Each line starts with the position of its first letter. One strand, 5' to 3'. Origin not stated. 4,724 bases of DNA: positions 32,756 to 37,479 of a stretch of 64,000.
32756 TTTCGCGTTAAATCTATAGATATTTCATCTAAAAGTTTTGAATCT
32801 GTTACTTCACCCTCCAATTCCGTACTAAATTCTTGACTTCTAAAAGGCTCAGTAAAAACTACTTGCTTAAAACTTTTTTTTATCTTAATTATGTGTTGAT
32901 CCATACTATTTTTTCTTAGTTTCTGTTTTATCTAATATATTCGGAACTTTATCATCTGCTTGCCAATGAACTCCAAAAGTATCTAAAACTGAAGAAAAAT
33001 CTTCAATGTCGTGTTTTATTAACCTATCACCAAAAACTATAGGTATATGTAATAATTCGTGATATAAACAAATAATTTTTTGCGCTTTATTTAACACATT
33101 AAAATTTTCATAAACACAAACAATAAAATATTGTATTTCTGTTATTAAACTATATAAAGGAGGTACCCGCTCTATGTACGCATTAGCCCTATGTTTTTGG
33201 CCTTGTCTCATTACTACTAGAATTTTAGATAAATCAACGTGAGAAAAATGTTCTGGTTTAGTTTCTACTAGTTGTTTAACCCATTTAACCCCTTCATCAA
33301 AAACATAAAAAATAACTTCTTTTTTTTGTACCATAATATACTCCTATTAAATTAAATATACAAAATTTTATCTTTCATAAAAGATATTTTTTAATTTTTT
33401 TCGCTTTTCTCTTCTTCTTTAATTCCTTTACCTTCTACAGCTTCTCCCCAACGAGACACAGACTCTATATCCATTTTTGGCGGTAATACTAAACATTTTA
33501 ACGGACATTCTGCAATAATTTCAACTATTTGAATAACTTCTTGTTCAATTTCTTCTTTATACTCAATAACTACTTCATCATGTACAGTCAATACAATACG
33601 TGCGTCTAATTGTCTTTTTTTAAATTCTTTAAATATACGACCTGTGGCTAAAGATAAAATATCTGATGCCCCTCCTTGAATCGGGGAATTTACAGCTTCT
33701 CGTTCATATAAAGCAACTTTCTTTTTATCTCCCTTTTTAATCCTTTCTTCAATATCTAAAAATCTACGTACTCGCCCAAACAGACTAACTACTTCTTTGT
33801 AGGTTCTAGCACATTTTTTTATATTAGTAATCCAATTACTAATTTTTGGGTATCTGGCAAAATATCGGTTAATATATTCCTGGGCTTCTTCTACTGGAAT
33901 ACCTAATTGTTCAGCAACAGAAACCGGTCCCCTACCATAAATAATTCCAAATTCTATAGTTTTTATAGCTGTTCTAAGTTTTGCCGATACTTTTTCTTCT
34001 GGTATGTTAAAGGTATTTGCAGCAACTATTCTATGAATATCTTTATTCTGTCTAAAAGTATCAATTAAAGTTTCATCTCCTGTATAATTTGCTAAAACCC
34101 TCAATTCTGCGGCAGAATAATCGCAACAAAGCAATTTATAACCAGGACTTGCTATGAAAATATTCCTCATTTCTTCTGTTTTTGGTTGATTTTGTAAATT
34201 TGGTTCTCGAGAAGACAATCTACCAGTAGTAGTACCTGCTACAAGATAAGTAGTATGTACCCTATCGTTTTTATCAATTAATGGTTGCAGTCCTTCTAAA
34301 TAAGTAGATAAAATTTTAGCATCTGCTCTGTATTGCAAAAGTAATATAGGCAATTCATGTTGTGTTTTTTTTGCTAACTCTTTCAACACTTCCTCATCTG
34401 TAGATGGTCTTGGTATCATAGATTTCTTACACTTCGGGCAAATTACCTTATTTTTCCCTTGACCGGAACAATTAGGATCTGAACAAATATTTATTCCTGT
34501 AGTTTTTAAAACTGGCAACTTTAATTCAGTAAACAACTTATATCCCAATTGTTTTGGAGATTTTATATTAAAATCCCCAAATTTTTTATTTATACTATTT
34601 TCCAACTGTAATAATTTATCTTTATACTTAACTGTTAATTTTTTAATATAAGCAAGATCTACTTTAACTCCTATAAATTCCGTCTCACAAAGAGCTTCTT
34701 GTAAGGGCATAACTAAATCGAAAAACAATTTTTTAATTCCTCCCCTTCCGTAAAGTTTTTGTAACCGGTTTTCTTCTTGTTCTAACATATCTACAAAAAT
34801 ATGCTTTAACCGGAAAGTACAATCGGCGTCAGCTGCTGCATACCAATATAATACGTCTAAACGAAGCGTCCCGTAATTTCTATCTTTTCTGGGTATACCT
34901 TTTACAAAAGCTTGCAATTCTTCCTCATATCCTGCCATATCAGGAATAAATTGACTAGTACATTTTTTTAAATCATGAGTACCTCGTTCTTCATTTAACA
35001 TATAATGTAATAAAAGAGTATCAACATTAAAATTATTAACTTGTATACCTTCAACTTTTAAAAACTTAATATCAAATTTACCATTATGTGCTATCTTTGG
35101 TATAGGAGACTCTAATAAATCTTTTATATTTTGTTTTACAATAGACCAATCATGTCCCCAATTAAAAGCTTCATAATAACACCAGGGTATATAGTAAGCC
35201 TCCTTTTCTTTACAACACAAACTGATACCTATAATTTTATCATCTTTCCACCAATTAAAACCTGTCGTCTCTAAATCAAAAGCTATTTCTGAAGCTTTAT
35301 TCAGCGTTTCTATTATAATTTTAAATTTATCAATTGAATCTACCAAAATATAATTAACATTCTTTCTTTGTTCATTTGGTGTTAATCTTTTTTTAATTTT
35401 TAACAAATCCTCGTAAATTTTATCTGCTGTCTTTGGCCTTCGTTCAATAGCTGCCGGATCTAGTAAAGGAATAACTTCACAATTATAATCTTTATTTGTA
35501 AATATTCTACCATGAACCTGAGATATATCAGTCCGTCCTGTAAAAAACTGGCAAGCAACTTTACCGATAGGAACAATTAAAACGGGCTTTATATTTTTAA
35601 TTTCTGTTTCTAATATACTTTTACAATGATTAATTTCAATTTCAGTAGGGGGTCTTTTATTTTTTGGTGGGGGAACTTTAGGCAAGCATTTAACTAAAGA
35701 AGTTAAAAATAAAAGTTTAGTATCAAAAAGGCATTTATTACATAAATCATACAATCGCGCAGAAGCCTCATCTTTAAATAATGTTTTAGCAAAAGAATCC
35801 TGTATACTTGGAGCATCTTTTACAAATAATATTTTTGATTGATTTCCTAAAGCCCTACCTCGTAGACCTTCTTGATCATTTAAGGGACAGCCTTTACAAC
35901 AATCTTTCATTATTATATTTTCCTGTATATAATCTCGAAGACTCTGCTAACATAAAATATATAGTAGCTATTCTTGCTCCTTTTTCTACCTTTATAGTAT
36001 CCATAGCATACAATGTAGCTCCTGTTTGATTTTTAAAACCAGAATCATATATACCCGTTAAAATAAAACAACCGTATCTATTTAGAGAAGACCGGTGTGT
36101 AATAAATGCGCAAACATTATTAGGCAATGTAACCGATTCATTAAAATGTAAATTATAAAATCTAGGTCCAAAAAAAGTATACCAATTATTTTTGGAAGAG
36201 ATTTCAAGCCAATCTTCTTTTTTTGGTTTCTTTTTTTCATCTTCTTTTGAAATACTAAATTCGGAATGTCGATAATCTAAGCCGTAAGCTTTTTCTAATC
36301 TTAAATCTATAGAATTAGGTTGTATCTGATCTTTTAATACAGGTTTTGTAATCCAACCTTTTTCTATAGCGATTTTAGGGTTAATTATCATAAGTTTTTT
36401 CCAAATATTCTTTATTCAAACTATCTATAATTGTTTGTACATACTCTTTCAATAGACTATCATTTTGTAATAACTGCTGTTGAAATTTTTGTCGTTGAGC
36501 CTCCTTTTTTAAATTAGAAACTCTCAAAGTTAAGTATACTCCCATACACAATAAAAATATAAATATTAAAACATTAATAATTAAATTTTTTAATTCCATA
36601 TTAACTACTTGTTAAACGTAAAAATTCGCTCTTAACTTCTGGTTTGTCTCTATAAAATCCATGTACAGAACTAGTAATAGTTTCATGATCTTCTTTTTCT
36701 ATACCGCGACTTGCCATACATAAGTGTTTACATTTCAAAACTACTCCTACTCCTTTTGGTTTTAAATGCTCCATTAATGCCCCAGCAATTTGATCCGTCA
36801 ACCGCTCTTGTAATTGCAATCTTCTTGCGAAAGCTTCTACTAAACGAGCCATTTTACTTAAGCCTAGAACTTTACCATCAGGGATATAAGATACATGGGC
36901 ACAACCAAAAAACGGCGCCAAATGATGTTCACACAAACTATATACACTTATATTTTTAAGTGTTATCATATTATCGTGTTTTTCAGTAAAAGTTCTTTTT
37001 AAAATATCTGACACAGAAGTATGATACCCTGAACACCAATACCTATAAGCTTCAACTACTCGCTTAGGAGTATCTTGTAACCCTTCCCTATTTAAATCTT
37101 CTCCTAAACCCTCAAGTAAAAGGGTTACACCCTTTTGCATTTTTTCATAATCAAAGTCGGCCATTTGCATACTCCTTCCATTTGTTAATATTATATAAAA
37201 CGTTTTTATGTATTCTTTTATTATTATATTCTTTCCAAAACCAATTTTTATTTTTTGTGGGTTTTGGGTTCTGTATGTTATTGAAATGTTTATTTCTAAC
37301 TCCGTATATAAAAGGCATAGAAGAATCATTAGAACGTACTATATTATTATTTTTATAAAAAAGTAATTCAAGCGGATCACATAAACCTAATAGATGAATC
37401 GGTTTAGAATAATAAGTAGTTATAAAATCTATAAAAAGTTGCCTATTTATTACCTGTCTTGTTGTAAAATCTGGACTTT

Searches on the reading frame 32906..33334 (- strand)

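Call 93: search_protein_families(library=pfam, max_evalue=0.001, proteins=[window:32906-33334:-])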
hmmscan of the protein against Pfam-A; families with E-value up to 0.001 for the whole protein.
window:32906-33334:- (142 aa): 1 family
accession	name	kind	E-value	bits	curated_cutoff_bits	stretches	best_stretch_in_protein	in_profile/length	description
PF18894.6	PhageMetallopep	-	2.4e-17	63.7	23.7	1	17-126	11-128/134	Putative phage metallopeptidase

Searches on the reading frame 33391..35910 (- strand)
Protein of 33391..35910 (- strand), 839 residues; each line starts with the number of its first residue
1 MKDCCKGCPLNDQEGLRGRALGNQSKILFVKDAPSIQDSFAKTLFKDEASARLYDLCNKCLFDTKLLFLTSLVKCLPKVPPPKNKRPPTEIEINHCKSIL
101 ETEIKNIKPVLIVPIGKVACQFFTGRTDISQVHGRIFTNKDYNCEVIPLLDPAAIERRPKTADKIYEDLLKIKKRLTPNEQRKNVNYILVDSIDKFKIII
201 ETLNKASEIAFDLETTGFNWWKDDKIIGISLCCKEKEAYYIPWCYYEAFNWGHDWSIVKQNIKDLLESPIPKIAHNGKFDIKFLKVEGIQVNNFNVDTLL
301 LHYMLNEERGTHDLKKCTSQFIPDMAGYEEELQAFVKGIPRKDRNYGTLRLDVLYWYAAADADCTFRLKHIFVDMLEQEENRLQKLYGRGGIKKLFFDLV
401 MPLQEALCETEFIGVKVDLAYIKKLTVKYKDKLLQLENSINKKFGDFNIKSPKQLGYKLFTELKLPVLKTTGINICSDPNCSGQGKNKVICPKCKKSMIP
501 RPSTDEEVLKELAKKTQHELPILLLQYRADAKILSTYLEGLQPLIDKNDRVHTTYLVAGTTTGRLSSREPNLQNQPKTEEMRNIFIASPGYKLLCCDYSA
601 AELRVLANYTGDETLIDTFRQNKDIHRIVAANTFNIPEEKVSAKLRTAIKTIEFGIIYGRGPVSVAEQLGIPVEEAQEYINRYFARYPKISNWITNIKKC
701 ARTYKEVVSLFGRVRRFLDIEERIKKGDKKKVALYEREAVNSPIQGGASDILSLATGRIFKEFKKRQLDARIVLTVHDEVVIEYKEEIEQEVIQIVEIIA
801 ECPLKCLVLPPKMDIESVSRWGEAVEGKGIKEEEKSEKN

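Call 7: search_protein_families(library=phrogs, max_evalue=0.001, proteins=[window:33391-35910:-])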
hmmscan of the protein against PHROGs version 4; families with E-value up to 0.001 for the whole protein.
window:33391-35910:- (839 aa): 12 families
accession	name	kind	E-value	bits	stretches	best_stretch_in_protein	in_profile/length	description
phrog_17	-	DNA, RNA and nucleotide metabolism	1.4e-147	494.8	1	24-827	479-1236/1445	DNA polymerase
phrog_2573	-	DNA, RNA and nucleotide metabolism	4.1e-47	162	1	579-801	3-246/336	DNA polymerase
phrog_12241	-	DNA, RNA and nucleotide metabolism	2.7e-35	123.3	1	193-583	114-497/502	DNA polymerase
phrog_5995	-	DNA, RNA and nucleotide metabolism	1.1e-31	111.2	1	655-833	3-188/236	DNA polymerase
phrog_10285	-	DNA, RNA and nucleotide metabolism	3.7e-25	89.6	1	571-803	31-300/321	DNA polymerase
phrog_15971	-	DNA, RNA and nucleotide metabolism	6e-19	69.4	1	501-797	75-346/376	DNA polymerase I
phrog_4008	-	DNA, RNA and nucleotide metabolism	2e-13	51.2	1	87-277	77-281/281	DNA polymerase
phrog_23226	-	DNA, RNA and nucleotide metabolism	1.9e-12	47.4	1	547-635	290-383/611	DNA polymerase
phrog_35406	-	DNA, RNA and nucleotide metabolism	2.5e-12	47.6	1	612-782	74-244/320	DNA polymerase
phrog_4335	-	unknown function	2.5e-07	31.3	1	4-167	253-411/421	-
phrog_9556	-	DNA, RNA and nucleotide metabolism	2.8e-05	24.3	1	497-574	352-438/441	DNA polymerase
phrog_7766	-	DNA, RNA and nucleotide metabolism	0.00086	19.8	0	732-803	100-165/186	DNA polymerase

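Call 9: search_dna_similar(query=window:33391-35910:-, collection=phages, mode=protein, max_rows=15)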
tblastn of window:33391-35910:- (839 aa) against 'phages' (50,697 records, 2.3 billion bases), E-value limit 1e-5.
The search stops at 5000 records and this limit was reached: more records match than are counted here, and every count below describes the 5000 best-scoring records only.
Records with a match: at least 5000; places in all: 5065; records where one place covers at least 80% of the query: 101.
Best place of each record, by identity: <60% 5000.
By first word of the organism name: Mycobacterium 931; Vibrio 571; Staphylococcus 344; Salmonella 336; Microbacterium 323; Bacillus 262; Klebsiella 219; Escherichia 210; Pseudomonas 171; Acinetobacter 149; and 115 more.
By host as written in the record: - 676; Mycobacterium smegmatis mc2 155 660; Microbacterium foliorum NRRL B-24224 143; Microbacterium foliorum NRRL B-24224 SEA 134; Mycobacterium smegmatis mc#155 129; Staphylococcus aureus 114; Klebsiella pneumoniae 105; Escherichia coli 64; and 957 more.
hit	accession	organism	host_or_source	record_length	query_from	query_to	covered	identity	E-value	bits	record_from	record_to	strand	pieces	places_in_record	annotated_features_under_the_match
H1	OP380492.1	Bacillus phage Nachito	Bacillus sp. ET1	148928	25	778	90%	32.7%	3e-84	301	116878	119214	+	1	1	DNA polymerase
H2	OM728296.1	Bacillus phage vB_BsuM-Goe26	Bacillus subtilis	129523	92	778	82%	34.8%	2e-53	345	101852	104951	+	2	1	hypothetical protein (x2) | polA_1: DNA polymerase I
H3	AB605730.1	Bacillus phage SP-10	-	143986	92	778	82%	34.6%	2e-96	337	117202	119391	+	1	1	DNA polymerase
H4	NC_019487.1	Bacillus phage SP-10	-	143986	92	778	82%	34.6%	2e-96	337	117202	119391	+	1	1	DNA polymerase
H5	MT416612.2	Bacillus phage YungSlug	Bacillus thuringiensis kurstaki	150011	24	778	90%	30.9%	4e-80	289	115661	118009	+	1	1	DNA polymerase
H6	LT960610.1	Bacillus phage SBSphiC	Bacillus subtilis BEST7003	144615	92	778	82%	33.9%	4e-97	339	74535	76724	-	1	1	record has no annotation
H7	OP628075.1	Lysinibacillus phage vB_LfM_LysYB1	Lysinibacillus fusiformis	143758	92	778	82%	30.6%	2e-82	295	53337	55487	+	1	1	DNA polymerase family A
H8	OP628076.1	Lysinibacillus phage vB_LfM_LysYB2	Lysinibacillus fusiformis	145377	92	778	82%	30.6%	2e-82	295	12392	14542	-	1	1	DNA polymerase family A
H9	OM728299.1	Bacillus phage vB_BsuM-Goe19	Bacillus subtilis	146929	89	778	80%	30.5%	6e-35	283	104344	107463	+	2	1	hypothetical protein (x2) | polA: DNA polymerase I, thermostable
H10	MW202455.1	Caudoviricetes sp.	Manatee Spring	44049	24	778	90%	27.0%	9e-68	252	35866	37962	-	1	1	DNA polymerase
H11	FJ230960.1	Bacillus phage SPO1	Bacillus subtilis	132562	89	778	80%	30.4%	4e-35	283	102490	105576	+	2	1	31: gp31 | 31.2: gp31.2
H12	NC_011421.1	Bacillus phage SPO1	Bacillus subtilis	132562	89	778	80%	30.4%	4e-35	283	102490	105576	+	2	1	31: DNA polymerase | 31.2: gp31.2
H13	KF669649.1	Bacillus phage CampHawk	Bacillus subtilis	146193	89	778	79%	30.7%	3e-35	284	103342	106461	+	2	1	DNA polymerase (x2) | HNH homing nuclease | hypothetical protein | ribosome_binding_site (x3)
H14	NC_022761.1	Bacillus phage CampHawk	Bacillus subtilis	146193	89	778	79%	30.7%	3e-35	284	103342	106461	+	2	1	DNA polymerase (x2) | HNH endonuclease | hypothetical protein | ribosome_binding_site (x3)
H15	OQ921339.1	Bacillus phage SPO1L4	Bacillus subtilis BEST7003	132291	89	778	79%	30.7%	4e-35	283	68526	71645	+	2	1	hypothetical protein (x3)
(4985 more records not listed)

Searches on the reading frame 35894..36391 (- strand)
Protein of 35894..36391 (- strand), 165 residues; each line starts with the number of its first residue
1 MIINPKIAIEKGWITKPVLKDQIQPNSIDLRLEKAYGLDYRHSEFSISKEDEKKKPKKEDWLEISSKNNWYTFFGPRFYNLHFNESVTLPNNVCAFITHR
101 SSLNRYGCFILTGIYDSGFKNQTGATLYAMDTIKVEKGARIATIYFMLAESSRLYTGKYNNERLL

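Call 93: search_protein_families(library=pfam, max_evalue=0.001, proteins=[window:35894-36391:-])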
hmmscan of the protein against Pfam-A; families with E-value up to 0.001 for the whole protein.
window:35894-36391:- (165 aa): 3 families
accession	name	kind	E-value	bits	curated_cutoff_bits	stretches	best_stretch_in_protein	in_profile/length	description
PF22769.1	DCD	-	8.7e-20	71.8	27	1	13-147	16-151/153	dCTP deaminase-like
PF00692.24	dUTPase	-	1e-06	29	22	1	81-149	34-104/129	dUTPase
PF06559.16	DCD_N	-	1.6e-05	25.3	21.4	1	9-110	14-115/164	2'-deoxycytidine 5'-triphosphate deaminase (DCD) N-terminal domain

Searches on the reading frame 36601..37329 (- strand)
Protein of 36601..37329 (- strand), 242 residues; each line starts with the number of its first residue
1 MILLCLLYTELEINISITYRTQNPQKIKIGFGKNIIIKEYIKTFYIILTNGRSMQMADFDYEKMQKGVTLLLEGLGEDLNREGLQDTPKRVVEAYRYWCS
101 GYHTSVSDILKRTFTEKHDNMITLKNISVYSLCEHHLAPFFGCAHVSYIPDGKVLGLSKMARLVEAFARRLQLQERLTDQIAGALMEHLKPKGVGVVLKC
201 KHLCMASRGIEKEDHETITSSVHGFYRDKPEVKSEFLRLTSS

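Call 93: search_protein_families(library=pfam, max_evalue=0.001, proteins=[window:36601-37329:-])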
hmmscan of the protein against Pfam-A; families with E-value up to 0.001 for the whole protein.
window:36601-37329:- (242 aa): 2 families
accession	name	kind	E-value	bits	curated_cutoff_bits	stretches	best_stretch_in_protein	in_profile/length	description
PF01227.27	GTP_cyclohydroI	-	3.9e-70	235.4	27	1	65-239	2-177/179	GTP cyclohydrolase I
PF14489.11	QueF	-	0.00014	22.5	27.3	1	139-196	1-58/81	QueF-like protein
